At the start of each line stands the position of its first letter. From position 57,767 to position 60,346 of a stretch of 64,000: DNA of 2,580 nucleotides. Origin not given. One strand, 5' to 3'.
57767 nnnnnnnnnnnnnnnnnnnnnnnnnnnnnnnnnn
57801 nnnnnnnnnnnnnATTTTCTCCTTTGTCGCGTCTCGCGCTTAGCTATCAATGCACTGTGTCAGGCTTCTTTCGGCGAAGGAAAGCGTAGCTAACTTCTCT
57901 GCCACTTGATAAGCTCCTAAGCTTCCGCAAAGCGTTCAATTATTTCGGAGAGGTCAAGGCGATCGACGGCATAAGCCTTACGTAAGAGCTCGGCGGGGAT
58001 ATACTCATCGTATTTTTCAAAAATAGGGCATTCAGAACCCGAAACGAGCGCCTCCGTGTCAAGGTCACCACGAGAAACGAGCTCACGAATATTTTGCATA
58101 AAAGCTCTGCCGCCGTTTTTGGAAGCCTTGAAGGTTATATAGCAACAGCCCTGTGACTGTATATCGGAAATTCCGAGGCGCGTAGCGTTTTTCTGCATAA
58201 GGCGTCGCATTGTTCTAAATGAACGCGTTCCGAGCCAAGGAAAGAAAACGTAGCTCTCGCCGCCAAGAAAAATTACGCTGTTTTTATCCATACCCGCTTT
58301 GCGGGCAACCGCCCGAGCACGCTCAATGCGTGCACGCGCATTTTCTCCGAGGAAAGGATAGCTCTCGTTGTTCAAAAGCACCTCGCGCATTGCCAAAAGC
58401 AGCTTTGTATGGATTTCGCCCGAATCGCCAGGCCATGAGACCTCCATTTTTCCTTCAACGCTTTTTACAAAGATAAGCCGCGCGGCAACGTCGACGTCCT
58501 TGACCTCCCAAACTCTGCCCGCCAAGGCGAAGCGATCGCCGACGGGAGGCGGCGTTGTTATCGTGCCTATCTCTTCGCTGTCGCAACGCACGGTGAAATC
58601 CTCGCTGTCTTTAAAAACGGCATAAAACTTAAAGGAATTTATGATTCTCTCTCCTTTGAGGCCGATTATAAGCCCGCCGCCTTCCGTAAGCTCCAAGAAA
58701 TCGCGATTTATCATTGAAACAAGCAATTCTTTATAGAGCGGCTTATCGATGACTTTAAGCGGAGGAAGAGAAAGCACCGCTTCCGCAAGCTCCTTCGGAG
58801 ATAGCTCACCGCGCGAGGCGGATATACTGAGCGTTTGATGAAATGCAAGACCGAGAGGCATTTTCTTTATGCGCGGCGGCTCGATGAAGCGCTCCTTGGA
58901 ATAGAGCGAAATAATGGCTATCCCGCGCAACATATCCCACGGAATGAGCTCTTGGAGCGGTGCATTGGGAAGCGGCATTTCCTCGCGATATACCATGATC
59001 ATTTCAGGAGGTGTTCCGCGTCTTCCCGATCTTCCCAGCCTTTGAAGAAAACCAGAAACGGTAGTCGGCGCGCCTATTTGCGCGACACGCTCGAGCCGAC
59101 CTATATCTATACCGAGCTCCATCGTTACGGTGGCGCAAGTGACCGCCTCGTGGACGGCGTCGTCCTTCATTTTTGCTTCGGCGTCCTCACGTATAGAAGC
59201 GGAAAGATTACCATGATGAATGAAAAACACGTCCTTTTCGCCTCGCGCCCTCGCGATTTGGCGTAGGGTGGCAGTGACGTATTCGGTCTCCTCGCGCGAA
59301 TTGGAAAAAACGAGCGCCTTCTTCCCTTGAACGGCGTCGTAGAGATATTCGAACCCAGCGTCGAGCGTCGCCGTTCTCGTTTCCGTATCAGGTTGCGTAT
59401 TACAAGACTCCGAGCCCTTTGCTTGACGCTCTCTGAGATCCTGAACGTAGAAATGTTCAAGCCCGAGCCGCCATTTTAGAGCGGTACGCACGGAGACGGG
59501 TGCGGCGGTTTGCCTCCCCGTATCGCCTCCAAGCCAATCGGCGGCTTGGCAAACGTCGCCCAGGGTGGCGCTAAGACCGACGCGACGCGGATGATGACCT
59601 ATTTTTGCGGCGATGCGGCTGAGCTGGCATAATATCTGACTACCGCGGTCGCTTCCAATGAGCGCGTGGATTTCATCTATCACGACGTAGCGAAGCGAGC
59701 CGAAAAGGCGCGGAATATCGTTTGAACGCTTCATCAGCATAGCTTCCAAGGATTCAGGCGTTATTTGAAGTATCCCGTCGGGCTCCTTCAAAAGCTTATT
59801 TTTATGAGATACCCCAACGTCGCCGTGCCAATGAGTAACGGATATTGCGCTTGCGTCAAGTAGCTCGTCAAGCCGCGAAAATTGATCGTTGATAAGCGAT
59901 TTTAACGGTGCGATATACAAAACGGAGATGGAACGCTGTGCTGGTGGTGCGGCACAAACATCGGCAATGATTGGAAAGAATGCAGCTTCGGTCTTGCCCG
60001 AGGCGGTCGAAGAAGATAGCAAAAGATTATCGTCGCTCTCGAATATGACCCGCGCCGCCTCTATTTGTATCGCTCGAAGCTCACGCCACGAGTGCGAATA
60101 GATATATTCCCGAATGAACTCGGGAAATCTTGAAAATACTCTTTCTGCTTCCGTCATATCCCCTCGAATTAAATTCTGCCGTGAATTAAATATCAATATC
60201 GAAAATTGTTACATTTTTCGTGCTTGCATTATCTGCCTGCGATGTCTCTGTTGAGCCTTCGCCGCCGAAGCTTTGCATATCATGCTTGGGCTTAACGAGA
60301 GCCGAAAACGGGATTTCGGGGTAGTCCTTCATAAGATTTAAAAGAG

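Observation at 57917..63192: Self-contained TerB-N / P-loop ATPase / Lhr-like helicase operon (Shango-type candidate anti-phage system) between ispE and housekeeping genes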

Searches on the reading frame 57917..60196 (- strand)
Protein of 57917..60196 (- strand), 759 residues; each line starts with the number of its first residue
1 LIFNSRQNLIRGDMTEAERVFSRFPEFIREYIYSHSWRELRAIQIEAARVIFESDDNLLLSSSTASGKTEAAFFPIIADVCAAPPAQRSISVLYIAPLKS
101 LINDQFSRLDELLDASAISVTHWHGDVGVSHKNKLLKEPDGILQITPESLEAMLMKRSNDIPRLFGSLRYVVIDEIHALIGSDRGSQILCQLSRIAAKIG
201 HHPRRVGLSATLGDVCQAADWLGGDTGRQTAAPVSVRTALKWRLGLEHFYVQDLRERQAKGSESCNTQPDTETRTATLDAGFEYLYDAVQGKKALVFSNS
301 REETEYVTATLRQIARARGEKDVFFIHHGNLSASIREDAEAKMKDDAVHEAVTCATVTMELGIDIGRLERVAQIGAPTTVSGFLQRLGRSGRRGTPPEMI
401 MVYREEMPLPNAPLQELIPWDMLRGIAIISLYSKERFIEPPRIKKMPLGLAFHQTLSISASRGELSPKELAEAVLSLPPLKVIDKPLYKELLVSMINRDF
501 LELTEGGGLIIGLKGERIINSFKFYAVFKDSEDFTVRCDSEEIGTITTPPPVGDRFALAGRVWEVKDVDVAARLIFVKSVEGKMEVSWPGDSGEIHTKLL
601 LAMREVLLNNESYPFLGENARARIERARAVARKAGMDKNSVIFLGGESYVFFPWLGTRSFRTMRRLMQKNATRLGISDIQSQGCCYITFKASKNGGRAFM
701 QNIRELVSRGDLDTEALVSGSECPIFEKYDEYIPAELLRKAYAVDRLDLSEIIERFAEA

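Call 3: search_protein_families(library=pfam, proteins=[window:57917-60196:-], max_evalue=0.01)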
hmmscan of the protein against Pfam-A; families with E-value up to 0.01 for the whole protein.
window:57917-60196:- (759 aa): 4 families
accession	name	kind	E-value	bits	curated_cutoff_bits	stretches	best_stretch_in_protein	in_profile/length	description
PF00270.35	DEAD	-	8.6e-27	94.3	26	1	42-215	2-163/167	DEAD/DEAH box helicase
PF00271.37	Helicase_C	-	1e-13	52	23.5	1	284-394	5-110/110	Helicase conserved C-terminal domain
PF04851.21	ResIII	-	5.1e-07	30.2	22.5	1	39-212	3-162/164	Type III restriction enzyme, res subunit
PF22590.2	Cas3-like_C_2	-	0.0064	17.2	27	0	290-393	1-104/106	CRISPR-associated nuclease/helicase Cas3, C-terminal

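Call 4: search_protein_families(library=padloc, proteins=[window:57917-60196:-], max_evalue=0.01)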
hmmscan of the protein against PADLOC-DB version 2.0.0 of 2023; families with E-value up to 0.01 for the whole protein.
window:57917-60196:- (759 aa): 58 families (the best 25 are shown)
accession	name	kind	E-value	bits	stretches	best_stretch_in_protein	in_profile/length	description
PDLC03960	SngC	-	2.2e-237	788.4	1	20-753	5-714/720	-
PDLC02503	BrxHI|BrxHII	-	1.1e-121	405.4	1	21-691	5-628/698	BrxHI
PDLC02501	BrxHI|BrxHII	-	8.1e-84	280.3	2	20-228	3-211/925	BrxHI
PDLC02897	DpdJ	-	7.2e-32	108.2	1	58-393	117-451/1570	DpdJ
PDLC00037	DruE3|DruE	-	1.7e-22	77.1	2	44-215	106-302/2055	SNF2 family N-terminal domain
PDLC00035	DruE3|DruE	-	4.9e-20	68.9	2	41-213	104-300/1460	SNF2 family N-terminal domain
PDLC00036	DruE3|DruE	-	5.7e-18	61.4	2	44-212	97-285/2023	SNF2 family N-terminal domain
PDLC02569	DrmA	-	1.6e-17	60.6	2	268-393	745-873/1095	DrmA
PDLC00192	HamB1|HamB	-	1.5e-15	54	1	36-246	265-465/1104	DEAD-box helicase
PDLC02896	DpdJ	-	1.8e-15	53.7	3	133-215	330-415/1487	DpdJ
PDLC00013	DruE1|DruE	-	2.9e-15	53.2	2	352-403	1085-1136/1776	SNF2 family N-terminal domain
PDLC02864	DpdF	-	2.5e-14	51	1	282-405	225-340/610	DpdF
PDLC00194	HamB1|HamB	-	1.4e-13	47.7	1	24-226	212-407/995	DEAD-box helicase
PDLC01761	Cas3b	-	1.6e-13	48.3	2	36-138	216-305/705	-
PDLC03928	PsyrT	-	4.7e-12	43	2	293-406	243-349/689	-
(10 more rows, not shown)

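Call 5: search_protein_families(library=ncbifam, proteins=[window:57917-60196:-], max_evalue=0.01)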
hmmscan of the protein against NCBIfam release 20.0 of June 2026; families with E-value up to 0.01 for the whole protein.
window:57917-60196:- (759 aa): 26 families (the best 25 are shown)
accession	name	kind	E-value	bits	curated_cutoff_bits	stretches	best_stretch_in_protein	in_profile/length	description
TIGR04121.1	DEXH_lig_assoc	equivalog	6e-60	202.8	850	1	28-395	3-348/804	ligase-associated DNA damage response DEXH box helicase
NF010338.0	PRK13767.1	equivalog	1.6e-53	182.2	849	1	14-393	9-385/877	ATP-dependent helicase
TIGR03817.1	DECH_helic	hypoth_equivalog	2.2e-35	122.1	874.1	1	42-406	39-386/742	helicase/secretion neighborhood putative DEAH-box helicase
NF007284.0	PRK09751.1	equivalog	5.6e-32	110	1496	2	35-320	25-321/1538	ATP-dependent helicase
NF002654.0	PRK02362.1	equivalog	9.1e-18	63.9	887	1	24-345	8-296/739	ATP-dependent DNA helicase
TIGR00614.1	recQ_fam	subfamily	3.3e-16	59.1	219.8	2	282-404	217-331/470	RecQ family ATP-dependent DNA helicase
NF001308.0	PRK00254.1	equivalog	4.2e-14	51.7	1216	1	26-241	10-208/720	ATP-dependent DNA helicase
NF002251.0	PRK01172.1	equivalog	1.9e-13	49.5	891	1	40-243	23-210/674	ATP-dependent DNA helicase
NF040935.1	helicase_Hel308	equivalog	2.1e-13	49.3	1200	1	28-321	15-274/704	ATP-dependent DNA helicase Hel308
TIGR01389.1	recQ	equivalog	1.2e-12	47.1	640.2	1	284-405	218-330/591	DNA helicase RecQ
NF041067.1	DpdJ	equivalog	1.3e-12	46.3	800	2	137-215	327-408/1482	protein DpdJ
NF008394.0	PRK11192.1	equivalog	9.6e-11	41.1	507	1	288-395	244-343/441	ATP-dependent RNA helicase SrmB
NF053631.1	RNA_helic_CshA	equivalog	4.1e-10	39.1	646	2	30-177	12-151/434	degradosome RNA helicase CshA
NF041063.1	DpdF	equivalog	2e-08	33.3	550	1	46-178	147-281/813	protein DpdF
NF008279.0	PRK11057.1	equivalog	4.5e-08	32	1015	1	287-404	232-341/608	ATP-dependent DNA helicase RecQ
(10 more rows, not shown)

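Call 12: find_encoding_contigs(protein=window:57917-60157:-, flank=10000, max_places=6)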
Protein window:57917-60157:- (746 aa): no gene with exactly this product is on record in the collection.

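Call 25: search_solved_structures(query=window:57917-60157:-, max_evalue=0.00001)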
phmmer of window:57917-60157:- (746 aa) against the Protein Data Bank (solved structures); distinct sequences matched with E-value up to 0.00001: 50.
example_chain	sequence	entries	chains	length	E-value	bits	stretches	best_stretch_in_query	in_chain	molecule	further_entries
5v9x_A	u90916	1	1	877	8.6e-25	90.3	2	9-225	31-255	ATP-dependent DNA helicase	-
7lhl_A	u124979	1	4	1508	5.4e-24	87.7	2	9-225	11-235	ATP-dependent DNA helicase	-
6znp_A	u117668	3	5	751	2.7e-21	78.8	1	25-390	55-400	Uncharacterized ATP-dependent helicase YprA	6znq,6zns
6qdv_B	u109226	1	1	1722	3.1e-21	78.5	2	23-212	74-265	U5 small nuclear ribonucleoprotein 200 kDa helicase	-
4f91_B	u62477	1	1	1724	3.1e-21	78.5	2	23-212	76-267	U5 small nuclear ribonucleoprotein 200 kDa helicase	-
4f92_B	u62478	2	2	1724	3.1e-21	78.5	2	23-212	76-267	U5 small nuclear ribonucleoprotein 200 kDa helicase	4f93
5urj_A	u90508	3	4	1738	3.2e-21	78.5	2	23-212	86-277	U5 small nuclear ribonucleoprotein 200 kDa helicase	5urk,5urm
4kit_B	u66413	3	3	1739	3.2e-21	78.5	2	23-212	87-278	U5 small nuclear ribonucleoprotein 200 kDa helicase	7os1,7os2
6s8q_B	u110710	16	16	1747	3.3e-21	78.5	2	23-212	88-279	U5 small nuclear ribonucleoprotein 200 kDa helicase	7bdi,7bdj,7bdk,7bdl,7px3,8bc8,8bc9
6s9i_B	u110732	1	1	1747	3.4e-21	78.4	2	23-212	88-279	U5 small nuclear ribonucleoprotein 200 kDa helicase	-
8alz_B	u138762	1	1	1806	3.5e-21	78.4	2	22-210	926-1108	Activating signal cointegrator 1 complex subunit 3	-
6s8o_B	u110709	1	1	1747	4.2e-21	78.1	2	23-212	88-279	U5 small nuclear ribonucleoprotein 200 kDa helicase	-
3jcr_C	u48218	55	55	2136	5.8e-21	77.7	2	23-213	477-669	hBrr2 | U5 small nuclear ribonucleoprotein 200 kDa helicase | Brr2, U5 small nuclear ribonucleoprotein 200 kDa helicase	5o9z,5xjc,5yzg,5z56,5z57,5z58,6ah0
6qv3_A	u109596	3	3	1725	3.8e-20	75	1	11-210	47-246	Pre-mRNA splicing helicase-like protein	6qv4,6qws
7zpq_CA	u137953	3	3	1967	4.1e-20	74.8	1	26-212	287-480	SLH1 isoform 1 | RQC trigger complex helicase SLH1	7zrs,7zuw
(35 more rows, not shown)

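Call 37: find_homologous_proteins(query=window:57917-60157:-, max_evalue=1e-20)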
Query window:57917-60157:- (746 aa): 8000 proteins with E <= 1e-20 among 8000 candidates; the best 120 are listed.
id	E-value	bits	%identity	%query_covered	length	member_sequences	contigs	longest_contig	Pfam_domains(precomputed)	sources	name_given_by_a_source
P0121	0.0e+0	1677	100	100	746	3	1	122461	PF00270.36,PF00271.38,PF04851.22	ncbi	-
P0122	0.0e+0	1298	76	100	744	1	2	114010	PF00270.36,PF00271.38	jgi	-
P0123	0.0e+0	1288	75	100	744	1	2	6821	PF00270.36,PF00271.38,PF04851.22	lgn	-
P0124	0.0e+0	1278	75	100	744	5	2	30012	PF00270.36,PF00271.38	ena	-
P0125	0.0e+0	1278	75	100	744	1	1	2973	PF00270.36,PF00271.38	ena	-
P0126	0.0e+0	1276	74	100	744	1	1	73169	PF00270.36,PF00271.38,PF04851.22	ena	-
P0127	0.0e+0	1276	76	100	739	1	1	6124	PF00270.36,PF00271.38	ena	-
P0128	0.0e+0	1274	74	100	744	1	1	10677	PF00270.36,PF00271.38,PF04851.22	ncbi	-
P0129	0.0e+0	1273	74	100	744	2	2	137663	PF00270.36,PF00271.38,PF04851.22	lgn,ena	-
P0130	0.0e+0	1272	74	100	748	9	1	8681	PF00270.36,PF00271.38,PF04851.22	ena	-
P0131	0.0e+0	1271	74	100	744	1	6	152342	PF00270.36,PF00271.38,PF04851.22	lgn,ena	-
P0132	0.0e+0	1269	75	100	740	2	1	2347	PF00270.36,PF00271.38,PF04851.22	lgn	-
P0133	0.0e+0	1268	75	100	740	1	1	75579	PF00270.36,PF00271.38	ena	-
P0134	0.0e+0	1268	74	100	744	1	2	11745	PF00270.36,PF00271.38,PF04851.22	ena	-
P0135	0.0e+0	1268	75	100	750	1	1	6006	PF00270.36,PF00271.38,PF04851.22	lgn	-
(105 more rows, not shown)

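Call 38: find_encoding_contigs(protein=P0121, flank=10000, max_places=3)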
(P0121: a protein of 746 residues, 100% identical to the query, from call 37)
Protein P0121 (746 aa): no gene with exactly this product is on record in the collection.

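Call 40: list_cluster_members(proteins=[P0121, P0001])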
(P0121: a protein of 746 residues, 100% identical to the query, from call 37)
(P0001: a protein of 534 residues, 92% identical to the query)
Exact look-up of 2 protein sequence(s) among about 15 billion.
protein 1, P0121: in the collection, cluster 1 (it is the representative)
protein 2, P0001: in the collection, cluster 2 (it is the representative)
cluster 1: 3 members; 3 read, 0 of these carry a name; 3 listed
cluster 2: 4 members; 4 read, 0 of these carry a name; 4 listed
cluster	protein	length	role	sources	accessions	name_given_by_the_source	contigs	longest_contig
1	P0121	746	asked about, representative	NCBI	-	-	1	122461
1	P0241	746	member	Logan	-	-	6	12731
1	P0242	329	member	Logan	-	-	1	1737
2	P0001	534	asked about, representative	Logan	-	-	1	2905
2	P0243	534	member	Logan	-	-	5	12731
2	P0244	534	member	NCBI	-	-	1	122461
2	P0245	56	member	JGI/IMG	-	-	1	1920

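Call 77: predict_structure(alignment_id=A2)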
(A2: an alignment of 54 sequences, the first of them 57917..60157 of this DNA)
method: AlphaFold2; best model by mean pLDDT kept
length: 746 residues; sequences in the alignment: 54
mean_pLDDT: 70.8   pTM: 0.71
mean pLDDT of the five models: 70.8, 65.8, 65.3, 62.4, 56.9
residues with pLDDT >= 90: 121; 70-90: 316; 50-70: 186; < 50: 123
segments of 3 or more residues with pLDDT < 50: 231-265, 315-324, 343-383, 391-397, 503-519, 573-580
pLDDT, mean of each block of 10 residues (from residue 1): 80 86 68 90 84 74 92 89 69 74 83 62 86 85 88 94 75 88 93 76 83 88 55 41 39 33 49 68 53 66 71 47 51 55 36 26 32 42 53 50 75 72 59 81 79 80 86 82 65 60 39 39 79 59 63 77 75 43 81 88 71 89 89 90 88 91 85 86 88 85 80 66 86 88 73
secondary structure, 60 per line:
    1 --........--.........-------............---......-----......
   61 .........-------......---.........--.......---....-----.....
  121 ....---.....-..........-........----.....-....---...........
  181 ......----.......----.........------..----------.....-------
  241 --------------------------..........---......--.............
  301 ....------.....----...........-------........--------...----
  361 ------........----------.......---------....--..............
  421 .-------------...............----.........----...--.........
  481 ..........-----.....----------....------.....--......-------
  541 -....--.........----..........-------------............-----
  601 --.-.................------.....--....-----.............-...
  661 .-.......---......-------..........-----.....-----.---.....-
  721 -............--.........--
elements in order (helices of 4 or more, strands of 3 or more residues): H3-10 H13-21 H29-40 E44-49 H55-69 E77-82 H86-94 H97-103 E107-110 H116-124 E128-132 H134-143 H145-152 E157-161 H163-166 H170-186 E191-197 H202-210 E229-233 H267-276 E280-285 H288-304 E311-315 H320-330 E338-345 H367-374 E385-391 H401-404 H407-421 H435-449 H454-462 H472-482 E483-490 E496-500 E511-514 E521-525 E528-533 E542-545 E548-556 E561-570 H584-595 H605-621 E628-632 E635-638 H644-656 H658-661 E663-669 E673-678 H686-695 H701-705 H715-719 H722-733 H736-744

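Call 80: fold_search(model_id=the predicted structure, library=pdb)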
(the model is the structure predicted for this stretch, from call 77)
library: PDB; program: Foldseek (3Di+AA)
matches with E <= 10: 1737; with E <= 0.001: 659
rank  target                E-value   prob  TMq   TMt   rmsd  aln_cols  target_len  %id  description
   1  5v9x_A                1.6e-24  1.00  0.63  0.61   8.5       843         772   19  Structure of Mycobacterium smegmatis helicase Lhr bound to ssDNA and AMP-PNP (released 2017-12-06)
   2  6znp_B                1.5e-18  1.00  0.47  0.49  14.5       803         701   15  Crystal Structure of DUF1998 helicase MrfA bound to DNA (released 2020-11-25)
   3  6znp_A                4.2e-18  1.00  0.48  0.47  15.1       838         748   16  Crystal Structure of DUF1998 helicase MrfA bound to DNA (released 2020-11-25)
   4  6zns                  7.7e-18  1.00  0.42  0.48  15.0       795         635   14  Crystal Structure of DUF1998 helicase MrfA (released 2020-11-25)
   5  6znq_B                2.1e-17  1.00  0.48  0.50  13.7       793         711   16  Crystal Structure of DUF1998 helicase MrfA bound to DNA and AMPPNP (released 2020-11-25)
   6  3i5x_A                4.1e-14  1.00  0.37  0.53  14.6       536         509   15  Structure of Mss116p bound to ssRNA and AMP-PNP (released 2009-09-08)
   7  2va8_B                5.7e-14  1.00  0.42  0.45   7.9       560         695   18  DNA Repair Helicase Hel308 (released 2008-01-15)
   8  9b15_B                5.7e-14  1.00  0.40  0.43   8.5       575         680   16  Superfamily 2 helicase Hel308 containing the beta-hairpin from DNA pol theta helicase-like domain (released 2025-03-19)
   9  4tz6_A                7.2e-14  1.00  0.37  0.53  14.7       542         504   15  DEAD-box helicase Mss116 bound to ssRNA and UDP-BeF (released 2015-01-28)
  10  3sqw_A                8.0e-14  1.00  0.37  0.53  14.5       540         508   15  Structure of Mss116p (NTE deletion) bound to ssRNA and AMP-PNP (released 2011-10-12)
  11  5o9z_C                1.1e-13  1.00  0.43  0.21   6.7       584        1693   16  Cryo-EM structure of a pre-catalytic human spliceosome primed for activation (B complex) (released 2017-08-16)
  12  5dca_A                1.2e-13  1.00  0.44  0.19   6.6       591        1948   18  Crystal structure of yeast full length Brr2 in complex with Prp8 Jab1 domain (released 2015-12-16)
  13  8bcb_B                1.2e-13  1.00  0.41  0.19   8.1       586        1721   14  Human Brr2 Helicase Region in complex with C-tail deleted Jab1 and compound 34 (released 2023-03-08)
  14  9fmd_B                1.6e-13  1.00  0.43  0.19   6.7       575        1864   16  Integrative model of the human post-catalytic spliceosome (P-complex) (released 2024-07-10)
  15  5m52_A                1.7e-13  1.00  0.43  0.19   6.8       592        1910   19  Crystal structure of yeast Brr2 full-lenght in complex with Prp8 Jab1 domain (released 2016-12-07)
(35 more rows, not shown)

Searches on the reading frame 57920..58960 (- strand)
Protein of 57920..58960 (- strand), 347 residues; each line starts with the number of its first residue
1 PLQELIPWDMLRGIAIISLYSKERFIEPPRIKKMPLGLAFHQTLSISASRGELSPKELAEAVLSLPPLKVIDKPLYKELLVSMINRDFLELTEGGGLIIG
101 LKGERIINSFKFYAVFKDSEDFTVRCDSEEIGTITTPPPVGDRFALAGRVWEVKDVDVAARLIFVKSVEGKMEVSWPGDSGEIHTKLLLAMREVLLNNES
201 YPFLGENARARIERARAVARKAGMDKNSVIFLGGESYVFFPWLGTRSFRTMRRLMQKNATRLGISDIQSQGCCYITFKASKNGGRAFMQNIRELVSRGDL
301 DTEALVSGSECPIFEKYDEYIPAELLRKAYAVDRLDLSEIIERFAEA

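Call 55: search_protein_families(library=pfam, proteins=[window:57920-58960:-], max_evalue=5)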
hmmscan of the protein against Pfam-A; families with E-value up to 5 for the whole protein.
window:57920-58960:- (347 aa): 0 families
